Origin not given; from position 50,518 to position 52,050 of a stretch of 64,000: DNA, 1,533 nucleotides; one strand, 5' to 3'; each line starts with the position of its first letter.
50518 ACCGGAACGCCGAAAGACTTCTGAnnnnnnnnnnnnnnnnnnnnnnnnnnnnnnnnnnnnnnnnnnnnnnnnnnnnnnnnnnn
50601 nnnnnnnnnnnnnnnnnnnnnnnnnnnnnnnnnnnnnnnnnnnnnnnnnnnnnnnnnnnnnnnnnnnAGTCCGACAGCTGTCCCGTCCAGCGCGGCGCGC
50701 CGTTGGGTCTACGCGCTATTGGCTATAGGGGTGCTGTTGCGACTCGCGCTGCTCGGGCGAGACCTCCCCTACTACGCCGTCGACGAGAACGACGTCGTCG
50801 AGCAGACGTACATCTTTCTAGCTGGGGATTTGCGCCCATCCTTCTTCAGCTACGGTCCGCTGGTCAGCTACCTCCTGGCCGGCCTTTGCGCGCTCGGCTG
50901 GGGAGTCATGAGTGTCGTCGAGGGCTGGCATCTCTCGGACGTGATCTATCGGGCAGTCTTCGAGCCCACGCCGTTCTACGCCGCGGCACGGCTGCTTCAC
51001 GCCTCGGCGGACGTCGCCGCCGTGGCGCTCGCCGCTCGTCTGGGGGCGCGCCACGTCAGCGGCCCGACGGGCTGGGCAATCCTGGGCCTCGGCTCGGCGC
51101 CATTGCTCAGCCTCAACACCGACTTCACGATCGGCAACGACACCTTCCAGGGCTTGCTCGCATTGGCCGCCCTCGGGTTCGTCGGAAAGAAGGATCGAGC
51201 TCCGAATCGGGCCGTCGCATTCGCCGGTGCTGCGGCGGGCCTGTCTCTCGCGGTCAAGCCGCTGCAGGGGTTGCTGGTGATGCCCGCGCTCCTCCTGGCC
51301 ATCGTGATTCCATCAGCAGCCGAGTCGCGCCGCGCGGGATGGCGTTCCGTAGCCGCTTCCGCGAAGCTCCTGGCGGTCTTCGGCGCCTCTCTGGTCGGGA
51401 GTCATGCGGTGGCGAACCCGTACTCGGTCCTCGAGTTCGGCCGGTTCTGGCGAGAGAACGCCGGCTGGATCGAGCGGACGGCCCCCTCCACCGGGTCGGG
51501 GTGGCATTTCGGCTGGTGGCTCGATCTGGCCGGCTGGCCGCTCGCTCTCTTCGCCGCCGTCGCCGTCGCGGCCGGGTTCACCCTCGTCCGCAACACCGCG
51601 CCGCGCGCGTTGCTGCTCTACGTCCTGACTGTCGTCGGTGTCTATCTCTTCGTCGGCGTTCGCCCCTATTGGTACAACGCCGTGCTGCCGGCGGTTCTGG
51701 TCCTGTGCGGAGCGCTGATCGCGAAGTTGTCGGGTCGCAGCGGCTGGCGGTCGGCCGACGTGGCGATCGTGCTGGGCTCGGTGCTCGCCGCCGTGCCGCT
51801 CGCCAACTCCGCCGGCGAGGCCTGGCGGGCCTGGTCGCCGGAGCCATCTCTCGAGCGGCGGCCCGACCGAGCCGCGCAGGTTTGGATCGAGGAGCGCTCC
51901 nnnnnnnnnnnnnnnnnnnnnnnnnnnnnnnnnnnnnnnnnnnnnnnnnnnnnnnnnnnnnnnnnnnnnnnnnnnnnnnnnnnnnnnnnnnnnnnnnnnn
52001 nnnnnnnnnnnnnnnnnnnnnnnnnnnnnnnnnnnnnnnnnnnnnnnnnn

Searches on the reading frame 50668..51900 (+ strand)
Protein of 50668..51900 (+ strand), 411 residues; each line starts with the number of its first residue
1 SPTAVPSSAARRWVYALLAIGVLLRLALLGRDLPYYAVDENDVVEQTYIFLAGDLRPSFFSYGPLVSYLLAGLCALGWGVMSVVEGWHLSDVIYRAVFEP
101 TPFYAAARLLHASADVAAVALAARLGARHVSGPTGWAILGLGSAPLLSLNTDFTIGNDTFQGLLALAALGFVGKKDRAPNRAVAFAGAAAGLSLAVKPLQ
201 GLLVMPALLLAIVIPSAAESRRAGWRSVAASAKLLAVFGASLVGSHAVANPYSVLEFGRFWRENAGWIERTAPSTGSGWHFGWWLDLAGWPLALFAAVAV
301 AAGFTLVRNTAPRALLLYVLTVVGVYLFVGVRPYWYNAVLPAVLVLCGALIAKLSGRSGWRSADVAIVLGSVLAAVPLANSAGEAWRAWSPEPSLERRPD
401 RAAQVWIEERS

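Call 47: search_solved_structures(query=window:50668-51900:+, max_evalue=10)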
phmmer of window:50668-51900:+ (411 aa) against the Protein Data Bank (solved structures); distinct sequences matched with E-value up to 10: 2.
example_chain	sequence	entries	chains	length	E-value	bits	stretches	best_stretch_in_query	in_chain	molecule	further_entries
4v0m_B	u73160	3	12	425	0.13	14.6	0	304-342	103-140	BARDET-BIEDL SYNDROME 1 PROTEIN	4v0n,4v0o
6z40_A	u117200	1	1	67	1.4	11.2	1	245-289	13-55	Carbohydrate binding protein, putative, cpb33A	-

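Call 58: predict_structure(protein=window:50668-51900:+)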
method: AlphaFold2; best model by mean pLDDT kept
length: 411 residues; sequences in the alignment: 1
mean_pLDDT: 46.1   pTM: 0.26
mean pLDDT of the five models: 46.1, 43.7, 41.2, 38.0, 37.5
residues with pLDDT >= 90: 0; 70-90: 0; 50-70: 127; < 50: 284
segments of 3 or more residues with pLDDT < 50: 29-72, 74-109, 129-134, 136-138, 142-160, 169-176, 178-181, 195-201, 204-207, 211-221, 223-229, 231-233, 237-262, 264-298, 300-308, 310-313, 326-335, 337-339, 389-399, 401-405
pLDDT, mean of each block of 10 residues (from residue 1): 54 58 53 36 35 33 42 45 36 43 46 50 49 49 42 40 49 46 52 49 49 43 46 48 45 46 42 39 36 46 43 51 48 46 57 55 55 52 48 41 50 40
secondary structure, 60 per line:
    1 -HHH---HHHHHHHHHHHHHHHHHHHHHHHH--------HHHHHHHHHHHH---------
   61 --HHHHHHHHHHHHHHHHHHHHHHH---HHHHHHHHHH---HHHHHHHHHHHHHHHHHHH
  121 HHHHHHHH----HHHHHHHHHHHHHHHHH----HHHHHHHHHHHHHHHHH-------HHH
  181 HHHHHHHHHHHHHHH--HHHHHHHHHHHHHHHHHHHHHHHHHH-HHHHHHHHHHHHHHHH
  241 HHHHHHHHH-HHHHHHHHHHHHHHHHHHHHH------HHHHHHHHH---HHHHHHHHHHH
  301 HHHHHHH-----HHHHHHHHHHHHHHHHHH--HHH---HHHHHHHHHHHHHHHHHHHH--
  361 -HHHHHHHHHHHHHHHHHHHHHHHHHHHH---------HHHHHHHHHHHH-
elements in order: H8-31 H40-51 H63-85 H89-98 H102-128 H133-149 H154-170 H178-195 H198-223 H225-249 H251-271 H278-286 H290-307 H313-330 H339-358 H362-389 H399-410
